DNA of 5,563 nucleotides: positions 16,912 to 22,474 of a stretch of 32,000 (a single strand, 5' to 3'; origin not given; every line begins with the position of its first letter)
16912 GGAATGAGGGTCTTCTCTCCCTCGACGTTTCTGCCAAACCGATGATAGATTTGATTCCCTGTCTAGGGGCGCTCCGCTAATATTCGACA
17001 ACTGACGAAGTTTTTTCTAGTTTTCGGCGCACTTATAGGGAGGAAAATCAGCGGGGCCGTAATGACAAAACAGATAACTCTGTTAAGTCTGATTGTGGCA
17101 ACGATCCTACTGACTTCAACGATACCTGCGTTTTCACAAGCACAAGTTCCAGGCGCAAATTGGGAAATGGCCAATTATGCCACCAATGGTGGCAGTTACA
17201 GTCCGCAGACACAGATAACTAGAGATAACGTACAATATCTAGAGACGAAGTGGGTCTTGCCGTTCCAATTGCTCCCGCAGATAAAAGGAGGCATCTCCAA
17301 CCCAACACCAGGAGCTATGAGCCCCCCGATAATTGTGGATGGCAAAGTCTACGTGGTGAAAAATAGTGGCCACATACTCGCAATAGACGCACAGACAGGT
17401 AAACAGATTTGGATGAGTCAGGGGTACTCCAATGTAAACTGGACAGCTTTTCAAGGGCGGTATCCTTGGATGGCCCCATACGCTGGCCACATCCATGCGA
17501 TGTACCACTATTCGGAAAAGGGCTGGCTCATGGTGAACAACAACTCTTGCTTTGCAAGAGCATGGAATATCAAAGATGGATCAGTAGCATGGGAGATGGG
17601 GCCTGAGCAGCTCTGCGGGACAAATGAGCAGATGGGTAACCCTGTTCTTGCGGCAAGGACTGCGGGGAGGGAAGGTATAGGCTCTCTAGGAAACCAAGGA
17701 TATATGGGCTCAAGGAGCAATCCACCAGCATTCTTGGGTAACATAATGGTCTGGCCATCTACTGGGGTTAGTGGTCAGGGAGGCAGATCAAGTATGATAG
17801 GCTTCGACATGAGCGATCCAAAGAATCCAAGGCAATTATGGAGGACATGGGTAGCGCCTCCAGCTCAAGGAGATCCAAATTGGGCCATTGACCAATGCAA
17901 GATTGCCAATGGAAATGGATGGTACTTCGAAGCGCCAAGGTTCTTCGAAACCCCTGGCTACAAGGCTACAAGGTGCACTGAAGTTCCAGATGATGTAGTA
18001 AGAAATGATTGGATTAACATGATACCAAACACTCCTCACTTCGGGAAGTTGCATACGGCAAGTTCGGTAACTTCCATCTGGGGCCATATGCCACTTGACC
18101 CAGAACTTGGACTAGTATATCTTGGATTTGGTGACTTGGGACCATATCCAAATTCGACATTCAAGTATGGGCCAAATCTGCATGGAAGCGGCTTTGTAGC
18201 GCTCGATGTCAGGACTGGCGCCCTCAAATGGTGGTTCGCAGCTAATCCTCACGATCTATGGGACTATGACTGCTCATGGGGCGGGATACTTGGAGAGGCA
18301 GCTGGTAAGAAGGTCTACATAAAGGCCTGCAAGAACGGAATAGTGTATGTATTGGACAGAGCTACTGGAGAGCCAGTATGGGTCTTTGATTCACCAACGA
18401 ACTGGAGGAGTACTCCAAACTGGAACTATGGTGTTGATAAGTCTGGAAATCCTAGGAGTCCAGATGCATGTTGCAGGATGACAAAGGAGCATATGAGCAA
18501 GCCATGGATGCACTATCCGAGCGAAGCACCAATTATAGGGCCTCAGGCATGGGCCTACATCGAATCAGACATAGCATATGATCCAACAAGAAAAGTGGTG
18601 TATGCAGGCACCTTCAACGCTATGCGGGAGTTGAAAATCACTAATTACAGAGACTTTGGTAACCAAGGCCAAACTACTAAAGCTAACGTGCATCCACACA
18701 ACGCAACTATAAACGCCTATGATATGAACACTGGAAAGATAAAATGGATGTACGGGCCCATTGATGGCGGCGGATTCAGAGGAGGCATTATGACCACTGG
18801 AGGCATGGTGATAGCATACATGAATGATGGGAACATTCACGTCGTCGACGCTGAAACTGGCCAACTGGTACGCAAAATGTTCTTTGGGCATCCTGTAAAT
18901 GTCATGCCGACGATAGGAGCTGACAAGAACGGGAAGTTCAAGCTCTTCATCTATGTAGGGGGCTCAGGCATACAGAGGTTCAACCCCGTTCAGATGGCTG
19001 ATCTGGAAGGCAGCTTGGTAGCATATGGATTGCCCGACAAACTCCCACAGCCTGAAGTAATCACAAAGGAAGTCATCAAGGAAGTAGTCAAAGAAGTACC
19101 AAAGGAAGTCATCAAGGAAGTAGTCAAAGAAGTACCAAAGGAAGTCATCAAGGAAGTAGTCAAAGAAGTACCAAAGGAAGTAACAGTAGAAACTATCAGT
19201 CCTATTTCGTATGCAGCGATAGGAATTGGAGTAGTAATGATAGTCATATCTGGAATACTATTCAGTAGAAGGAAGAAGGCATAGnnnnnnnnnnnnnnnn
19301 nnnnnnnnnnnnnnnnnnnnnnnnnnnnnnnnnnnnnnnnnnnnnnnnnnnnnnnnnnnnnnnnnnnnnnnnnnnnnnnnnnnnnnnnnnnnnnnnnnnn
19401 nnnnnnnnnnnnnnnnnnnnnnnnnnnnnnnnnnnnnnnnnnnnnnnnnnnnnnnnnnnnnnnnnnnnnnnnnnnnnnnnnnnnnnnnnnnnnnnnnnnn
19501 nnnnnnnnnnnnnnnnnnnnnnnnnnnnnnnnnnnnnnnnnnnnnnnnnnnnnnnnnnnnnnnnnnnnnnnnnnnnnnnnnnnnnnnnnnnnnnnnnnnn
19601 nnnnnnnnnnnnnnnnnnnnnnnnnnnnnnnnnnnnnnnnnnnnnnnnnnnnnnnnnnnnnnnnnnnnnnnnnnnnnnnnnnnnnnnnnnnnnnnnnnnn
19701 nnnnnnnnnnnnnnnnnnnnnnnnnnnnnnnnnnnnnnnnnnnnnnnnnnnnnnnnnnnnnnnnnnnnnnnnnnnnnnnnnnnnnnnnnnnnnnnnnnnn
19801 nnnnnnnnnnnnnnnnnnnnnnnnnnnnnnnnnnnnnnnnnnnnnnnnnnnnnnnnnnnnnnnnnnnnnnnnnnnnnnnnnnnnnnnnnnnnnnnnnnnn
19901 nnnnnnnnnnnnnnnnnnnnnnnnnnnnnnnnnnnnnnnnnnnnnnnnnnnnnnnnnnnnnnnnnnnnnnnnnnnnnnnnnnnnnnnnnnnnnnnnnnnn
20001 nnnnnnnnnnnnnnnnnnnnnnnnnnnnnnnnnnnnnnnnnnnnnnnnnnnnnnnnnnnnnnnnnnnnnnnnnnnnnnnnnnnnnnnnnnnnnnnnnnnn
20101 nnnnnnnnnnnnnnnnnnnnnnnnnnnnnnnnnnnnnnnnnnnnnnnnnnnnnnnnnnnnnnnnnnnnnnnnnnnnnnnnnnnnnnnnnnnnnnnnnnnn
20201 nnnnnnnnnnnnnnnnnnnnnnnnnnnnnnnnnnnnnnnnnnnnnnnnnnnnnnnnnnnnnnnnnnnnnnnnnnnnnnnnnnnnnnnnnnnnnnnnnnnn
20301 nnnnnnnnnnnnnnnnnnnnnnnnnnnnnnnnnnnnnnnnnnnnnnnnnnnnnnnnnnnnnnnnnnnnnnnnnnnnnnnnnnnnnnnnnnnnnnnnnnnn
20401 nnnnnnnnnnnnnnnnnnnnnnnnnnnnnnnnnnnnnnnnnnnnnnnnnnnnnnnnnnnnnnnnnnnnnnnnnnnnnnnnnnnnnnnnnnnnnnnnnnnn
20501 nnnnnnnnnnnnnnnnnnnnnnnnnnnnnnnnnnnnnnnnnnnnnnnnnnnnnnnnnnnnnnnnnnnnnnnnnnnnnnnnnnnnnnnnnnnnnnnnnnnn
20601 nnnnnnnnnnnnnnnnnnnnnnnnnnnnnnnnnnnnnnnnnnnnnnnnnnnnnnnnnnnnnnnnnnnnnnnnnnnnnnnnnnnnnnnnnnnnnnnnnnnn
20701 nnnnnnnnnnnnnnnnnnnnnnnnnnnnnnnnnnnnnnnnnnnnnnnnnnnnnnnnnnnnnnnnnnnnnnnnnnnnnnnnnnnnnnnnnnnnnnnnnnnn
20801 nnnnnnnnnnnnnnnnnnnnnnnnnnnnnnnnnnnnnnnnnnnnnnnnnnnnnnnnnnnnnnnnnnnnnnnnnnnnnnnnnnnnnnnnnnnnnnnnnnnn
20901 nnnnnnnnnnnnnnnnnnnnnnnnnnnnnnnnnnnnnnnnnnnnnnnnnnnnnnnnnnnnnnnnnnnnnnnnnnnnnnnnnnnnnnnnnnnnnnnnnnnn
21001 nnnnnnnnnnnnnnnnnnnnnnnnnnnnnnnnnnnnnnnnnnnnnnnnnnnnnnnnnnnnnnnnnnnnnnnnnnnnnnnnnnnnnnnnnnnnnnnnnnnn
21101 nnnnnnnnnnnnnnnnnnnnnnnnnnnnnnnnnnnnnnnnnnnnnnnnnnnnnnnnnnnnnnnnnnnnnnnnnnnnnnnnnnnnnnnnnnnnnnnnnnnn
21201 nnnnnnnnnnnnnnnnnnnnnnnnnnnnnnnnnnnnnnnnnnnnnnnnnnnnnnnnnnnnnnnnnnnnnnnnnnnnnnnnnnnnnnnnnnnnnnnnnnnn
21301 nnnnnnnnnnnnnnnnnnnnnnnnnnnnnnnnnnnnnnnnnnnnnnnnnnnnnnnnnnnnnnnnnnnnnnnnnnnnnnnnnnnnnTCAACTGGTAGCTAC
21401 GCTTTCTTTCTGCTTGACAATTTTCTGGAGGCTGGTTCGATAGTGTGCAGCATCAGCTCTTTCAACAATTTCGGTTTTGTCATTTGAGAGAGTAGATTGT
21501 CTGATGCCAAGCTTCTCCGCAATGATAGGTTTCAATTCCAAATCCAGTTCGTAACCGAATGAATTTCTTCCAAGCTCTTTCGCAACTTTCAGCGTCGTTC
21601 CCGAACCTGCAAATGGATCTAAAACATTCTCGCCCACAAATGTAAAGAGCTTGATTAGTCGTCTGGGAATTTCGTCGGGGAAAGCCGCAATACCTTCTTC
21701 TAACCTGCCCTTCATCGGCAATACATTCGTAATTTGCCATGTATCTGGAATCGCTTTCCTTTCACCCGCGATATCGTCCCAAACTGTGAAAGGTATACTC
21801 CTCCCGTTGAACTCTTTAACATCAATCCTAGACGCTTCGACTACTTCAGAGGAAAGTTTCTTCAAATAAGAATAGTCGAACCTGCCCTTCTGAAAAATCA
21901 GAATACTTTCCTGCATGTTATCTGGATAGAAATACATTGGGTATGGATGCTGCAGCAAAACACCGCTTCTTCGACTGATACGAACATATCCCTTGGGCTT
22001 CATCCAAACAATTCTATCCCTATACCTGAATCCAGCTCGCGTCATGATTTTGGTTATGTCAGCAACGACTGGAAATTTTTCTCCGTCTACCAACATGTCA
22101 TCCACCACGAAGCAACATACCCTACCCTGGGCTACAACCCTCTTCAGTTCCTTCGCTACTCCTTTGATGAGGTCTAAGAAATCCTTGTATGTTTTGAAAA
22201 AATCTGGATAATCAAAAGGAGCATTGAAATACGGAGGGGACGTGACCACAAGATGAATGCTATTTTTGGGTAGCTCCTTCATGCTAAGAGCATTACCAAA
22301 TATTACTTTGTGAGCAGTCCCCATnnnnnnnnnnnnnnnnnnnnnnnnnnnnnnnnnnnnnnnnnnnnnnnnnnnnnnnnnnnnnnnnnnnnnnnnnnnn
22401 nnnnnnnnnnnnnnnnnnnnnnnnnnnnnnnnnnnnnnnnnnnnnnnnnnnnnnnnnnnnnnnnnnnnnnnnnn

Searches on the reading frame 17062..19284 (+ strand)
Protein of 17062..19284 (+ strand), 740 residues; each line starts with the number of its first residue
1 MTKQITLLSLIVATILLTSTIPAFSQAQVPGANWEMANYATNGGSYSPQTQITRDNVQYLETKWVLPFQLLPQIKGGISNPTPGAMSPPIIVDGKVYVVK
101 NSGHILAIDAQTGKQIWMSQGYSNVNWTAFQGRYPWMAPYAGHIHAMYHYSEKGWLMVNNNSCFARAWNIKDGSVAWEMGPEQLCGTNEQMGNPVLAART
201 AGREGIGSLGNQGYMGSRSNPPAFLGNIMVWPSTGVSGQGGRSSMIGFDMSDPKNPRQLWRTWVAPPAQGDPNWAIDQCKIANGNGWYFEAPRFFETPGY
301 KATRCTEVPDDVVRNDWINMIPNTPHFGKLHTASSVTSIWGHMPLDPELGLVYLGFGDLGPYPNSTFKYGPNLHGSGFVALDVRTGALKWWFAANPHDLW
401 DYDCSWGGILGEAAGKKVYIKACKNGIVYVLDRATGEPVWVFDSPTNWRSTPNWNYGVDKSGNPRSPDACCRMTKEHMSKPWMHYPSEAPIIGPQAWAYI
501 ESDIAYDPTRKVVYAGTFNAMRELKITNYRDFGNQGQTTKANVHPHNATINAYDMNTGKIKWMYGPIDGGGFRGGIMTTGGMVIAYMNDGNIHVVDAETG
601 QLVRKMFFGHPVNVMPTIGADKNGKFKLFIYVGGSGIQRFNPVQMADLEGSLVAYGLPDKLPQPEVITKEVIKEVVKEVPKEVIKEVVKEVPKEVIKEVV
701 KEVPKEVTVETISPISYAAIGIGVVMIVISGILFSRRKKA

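Call 28: search_protein_families(library=pfam, proteins=[window:17062-19284:+], max_evalue=0.001)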
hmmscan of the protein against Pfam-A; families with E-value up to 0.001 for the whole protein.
window:17062-19284:+ (740 aa): 3 families
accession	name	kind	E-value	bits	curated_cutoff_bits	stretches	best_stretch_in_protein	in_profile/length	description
PF01011.28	PQQ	-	8.8e-41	140.7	26.7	2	333-441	224-337/595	Glucose/ethanol/alcohol dehydrogenase, beta-propeller domain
PF13360.13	PQQ_2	-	2e-14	54.2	27.6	1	86-178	66-143/233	Outer membrane protein assembly factor BamB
PF13570.13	Beta-prop_ACSF4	-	5.5e-09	36.3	133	0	547-621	70-144/329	Beta-alanine-activating enzyme, beta-propeller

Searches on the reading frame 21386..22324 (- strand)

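Call 28: search_protein_families(library=pfam, proteins=[window:21386-22324:-], max_evalue=0.001)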
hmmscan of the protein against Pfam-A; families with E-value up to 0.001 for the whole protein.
window:21386-22324:- (312 aa): 1 family
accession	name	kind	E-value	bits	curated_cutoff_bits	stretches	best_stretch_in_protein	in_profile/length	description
PF01555.25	N6_N4_Mtase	-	4.2e-39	135.2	26.7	1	23-269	1-220/221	DNA methylase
